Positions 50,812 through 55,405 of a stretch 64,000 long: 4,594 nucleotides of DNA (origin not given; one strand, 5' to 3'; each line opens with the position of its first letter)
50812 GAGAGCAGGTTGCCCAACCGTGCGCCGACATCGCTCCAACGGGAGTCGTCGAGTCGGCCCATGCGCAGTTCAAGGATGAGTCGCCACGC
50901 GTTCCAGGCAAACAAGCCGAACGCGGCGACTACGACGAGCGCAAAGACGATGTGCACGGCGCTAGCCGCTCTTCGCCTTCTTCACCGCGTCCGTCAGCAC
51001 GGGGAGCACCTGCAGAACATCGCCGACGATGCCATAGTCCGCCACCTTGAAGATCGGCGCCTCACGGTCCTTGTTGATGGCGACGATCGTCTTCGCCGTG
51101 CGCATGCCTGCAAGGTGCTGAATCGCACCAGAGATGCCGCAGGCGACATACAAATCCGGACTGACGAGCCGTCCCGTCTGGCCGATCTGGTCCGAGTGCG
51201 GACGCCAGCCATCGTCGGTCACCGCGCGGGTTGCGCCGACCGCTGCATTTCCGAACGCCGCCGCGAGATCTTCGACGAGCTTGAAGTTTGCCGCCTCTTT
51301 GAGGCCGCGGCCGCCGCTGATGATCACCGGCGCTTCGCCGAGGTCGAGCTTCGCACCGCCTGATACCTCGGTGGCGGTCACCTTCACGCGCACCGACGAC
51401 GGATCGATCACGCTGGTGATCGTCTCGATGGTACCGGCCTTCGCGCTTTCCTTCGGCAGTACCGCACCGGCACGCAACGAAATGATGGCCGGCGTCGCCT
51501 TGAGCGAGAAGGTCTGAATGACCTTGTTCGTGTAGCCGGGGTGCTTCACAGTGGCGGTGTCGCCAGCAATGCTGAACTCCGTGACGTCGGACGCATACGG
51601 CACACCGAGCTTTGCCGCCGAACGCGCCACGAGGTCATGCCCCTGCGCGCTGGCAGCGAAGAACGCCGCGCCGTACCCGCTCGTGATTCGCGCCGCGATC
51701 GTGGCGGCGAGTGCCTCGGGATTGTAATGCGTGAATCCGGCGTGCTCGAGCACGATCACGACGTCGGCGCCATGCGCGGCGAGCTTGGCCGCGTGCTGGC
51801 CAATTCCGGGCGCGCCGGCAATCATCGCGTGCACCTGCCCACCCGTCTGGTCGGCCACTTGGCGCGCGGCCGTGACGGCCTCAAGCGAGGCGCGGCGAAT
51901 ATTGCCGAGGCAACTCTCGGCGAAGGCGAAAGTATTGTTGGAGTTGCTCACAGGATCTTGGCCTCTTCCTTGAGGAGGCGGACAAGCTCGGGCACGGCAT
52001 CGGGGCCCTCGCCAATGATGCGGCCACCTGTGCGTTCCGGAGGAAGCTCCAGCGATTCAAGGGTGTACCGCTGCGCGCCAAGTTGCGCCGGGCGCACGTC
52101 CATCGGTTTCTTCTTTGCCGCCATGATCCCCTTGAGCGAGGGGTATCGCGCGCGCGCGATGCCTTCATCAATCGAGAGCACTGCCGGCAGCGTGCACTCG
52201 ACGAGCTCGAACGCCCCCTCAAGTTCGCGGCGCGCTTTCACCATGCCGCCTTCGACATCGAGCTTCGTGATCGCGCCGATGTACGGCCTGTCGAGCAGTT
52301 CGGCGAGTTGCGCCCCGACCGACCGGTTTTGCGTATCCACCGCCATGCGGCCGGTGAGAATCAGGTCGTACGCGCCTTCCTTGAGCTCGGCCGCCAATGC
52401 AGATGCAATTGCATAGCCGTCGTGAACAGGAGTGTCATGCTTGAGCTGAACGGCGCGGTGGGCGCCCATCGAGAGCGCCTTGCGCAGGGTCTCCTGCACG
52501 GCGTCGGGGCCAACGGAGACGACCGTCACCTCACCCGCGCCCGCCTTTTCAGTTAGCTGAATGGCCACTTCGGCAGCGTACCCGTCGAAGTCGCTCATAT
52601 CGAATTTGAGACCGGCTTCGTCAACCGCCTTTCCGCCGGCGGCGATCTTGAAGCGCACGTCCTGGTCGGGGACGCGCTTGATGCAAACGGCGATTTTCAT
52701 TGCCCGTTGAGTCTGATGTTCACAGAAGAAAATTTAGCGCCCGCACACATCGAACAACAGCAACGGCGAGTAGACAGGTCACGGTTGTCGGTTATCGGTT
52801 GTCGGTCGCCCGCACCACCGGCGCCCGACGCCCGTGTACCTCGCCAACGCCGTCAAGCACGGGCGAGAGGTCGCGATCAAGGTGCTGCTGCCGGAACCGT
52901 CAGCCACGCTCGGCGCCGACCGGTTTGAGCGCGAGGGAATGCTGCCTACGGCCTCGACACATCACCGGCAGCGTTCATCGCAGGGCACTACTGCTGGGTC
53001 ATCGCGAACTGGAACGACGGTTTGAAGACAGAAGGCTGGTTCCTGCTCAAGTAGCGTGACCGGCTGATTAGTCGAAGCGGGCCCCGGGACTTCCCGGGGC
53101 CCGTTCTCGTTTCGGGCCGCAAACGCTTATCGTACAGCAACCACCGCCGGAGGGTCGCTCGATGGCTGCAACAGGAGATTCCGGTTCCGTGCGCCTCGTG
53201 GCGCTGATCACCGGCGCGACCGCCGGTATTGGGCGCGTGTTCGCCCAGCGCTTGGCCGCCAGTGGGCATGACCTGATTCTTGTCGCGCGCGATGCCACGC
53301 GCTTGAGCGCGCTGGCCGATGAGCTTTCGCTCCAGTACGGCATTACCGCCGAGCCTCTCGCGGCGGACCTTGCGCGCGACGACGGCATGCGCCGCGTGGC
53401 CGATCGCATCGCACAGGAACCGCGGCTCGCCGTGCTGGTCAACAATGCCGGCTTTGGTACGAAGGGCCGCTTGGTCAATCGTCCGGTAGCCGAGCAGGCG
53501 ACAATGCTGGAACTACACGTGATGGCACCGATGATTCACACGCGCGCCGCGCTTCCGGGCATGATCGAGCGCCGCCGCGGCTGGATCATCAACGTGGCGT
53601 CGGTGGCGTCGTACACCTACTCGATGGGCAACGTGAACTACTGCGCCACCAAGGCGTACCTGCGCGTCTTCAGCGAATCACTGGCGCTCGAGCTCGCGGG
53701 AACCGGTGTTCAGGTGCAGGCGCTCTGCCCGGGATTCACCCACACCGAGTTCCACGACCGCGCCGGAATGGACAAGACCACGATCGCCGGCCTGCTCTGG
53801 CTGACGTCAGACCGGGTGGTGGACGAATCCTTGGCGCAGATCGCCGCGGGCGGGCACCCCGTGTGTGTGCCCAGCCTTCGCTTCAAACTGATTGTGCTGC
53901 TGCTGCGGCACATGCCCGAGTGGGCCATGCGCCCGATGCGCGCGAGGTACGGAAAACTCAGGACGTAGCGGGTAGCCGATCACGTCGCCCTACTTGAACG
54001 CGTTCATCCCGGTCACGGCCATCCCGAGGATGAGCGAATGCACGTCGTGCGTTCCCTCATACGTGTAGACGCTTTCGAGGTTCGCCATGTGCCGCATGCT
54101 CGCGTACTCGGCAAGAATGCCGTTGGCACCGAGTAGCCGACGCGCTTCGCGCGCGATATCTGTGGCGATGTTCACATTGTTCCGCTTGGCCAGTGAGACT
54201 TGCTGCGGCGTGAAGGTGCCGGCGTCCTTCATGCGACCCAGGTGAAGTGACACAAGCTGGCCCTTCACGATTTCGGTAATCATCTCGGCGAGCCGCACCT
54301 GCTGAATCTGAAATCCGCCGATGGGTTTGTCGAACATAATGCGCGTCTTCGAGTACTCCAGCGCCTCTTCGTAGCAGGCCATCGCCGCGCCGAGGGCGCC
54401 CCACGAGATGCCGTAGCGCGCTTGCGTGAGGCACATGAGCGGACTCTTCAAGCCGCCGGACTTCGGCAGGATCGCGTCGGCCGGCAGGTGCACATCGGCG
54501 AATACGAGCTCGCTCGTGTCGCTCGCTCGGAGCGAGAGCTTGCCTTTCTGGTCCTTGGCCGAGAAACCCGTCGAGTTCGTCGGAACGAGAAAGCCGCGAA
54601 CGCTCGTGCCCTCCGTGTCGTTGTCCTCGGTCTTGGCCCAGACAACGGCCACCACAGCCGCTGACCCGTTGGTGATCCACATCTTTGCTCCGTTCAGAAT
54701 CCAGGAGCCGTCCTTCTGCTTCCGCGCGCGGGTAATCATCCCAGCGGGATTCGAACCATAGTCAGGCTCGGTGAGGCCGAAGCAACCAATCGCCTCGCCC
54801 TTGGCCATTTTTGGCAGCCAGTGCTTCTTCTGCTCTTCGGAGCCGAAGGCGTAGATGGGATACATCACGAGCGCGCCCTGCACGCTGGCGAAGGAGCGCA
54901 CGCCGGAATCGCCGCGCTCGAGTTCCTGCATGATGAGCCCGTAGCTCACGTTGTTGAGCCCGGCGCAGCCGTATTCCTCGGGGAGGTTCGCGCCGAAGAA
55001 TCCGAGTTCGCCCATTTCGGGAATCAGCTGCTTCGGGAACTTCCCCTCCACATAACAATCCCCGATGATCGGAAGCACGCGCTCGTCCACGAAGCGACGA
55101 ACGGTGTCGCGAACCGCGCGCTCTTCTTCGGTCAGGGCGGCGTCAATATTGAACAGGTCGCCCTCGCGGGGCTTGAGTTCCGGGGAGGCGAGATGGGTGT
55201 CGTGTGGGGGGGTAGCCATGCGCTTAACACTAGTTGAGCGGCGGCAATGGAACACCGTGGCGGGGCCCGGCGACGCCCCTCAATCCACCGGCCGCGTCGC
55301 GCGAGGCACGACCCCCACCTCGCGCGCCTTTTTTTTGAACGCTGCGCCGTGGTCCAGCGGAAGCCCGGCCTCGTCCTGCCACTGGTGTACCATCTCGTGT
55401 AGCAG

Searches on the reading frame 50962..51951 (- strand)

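Call 75: search_protein_families(library=pfam, proteins=[window:50962-51951:-], max_evalue=0.00001)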
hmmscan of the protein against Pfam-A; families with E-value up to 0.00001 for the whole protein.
window:50962-51951:- (329 aa): 2 families
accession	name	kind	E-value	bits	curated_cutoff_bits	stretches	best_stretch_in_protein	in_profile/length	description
PF01012.27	ETF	-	3e-37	128.6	26.7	1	8-179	2-177/181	Electron transfer flavoprotein domain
PF00766.25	ETF_alpha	-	4.5e-34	116.7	27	1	203-284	1-81/81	Electron transfer flavoprotein FAD-binding domain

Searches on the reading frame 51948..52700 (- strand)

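Call 75: search_protein_families(library=pfam, proteins=[window:51948-52700:-], max_evalue=0.00001)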
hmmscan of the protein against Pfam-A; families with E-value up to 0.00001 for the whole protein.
window:51948-52700:- (250 aa): 1 family
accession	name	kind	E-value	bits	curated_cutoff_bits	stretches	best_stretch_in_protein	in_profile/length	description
PF01012.27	ETF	-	1.5e-37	129.6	26.7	1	26-204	4-177/181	Electron transfer flavoprotein domain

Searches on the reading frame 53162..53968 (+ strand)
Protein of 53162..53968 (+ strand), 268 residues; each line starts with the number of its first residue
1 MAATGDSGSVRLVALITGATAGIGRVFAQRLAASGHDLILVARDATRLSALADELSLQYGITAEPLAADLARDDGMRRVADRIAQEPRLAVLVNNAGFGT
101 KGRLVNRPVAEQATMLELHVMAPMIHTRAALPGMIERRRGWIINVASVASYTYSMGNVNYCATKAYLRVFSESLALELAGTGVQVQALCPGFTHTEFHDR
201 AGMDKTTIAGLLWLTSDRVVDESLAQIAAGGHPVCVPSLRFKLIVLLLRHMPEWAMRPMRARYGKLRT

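Call 76: search_protein_families(library=pfam, proteins=[window:53162-53968:+], max_evalue=0.00001)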
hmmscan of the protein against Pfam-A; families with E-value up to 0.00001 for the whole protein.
window:53162-53968:+ (268 aa): 3 families
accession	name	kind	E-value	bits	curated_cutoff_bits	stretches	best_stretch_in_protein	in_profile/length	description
PF00106.31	adh_short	-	2.4e-41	141.8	26.6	1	13-200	2-189/195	short chain dehydrogenase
PF13561.12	adh_short_C2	-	1.6e-27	97.1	27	1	18-202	1-185/236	Enoyl-(Acyl carrier protein) reductase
PF08659.16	KR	-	5.5e-14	52.9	22.6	1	14-174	3-163/180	KR domain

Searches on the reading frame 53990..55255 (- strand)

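Call 76: search_protein_families(library=pfam, proteins=[window:53990-55255:-], max_evalue=0.00001)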
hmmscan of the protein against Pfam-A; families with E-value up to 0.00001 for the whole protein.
window:53990-55255:- (421 aa): 4 families
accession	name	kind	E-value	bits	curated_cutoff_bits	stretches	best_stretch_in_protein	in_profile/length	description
PF02771.21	Acyl-CoA_dh_N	-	2.7e-41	140.9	22.9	1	42-154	1-113/113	Acyl-CoA dehydrogenase, N-terminal domain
PF00441.29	Acyl-CoA_dh_1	-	1.5e-27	97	22.4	1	268-414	3-149/150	Acyl-CoA dehydrogenase, C-terminal domain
PF02770.24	Acyl-CoA_dh_M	-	9.8e-24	83.8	33.3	1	158-255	1-97/97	Acyl-CoA dehydrogenase, middle domain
PF08028.16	Acyl-CoA_dh_2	-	8.4e-07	29.8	22.7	1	282-395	2-125/134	Acyl-CoA dehydrogenase, C-terminal domain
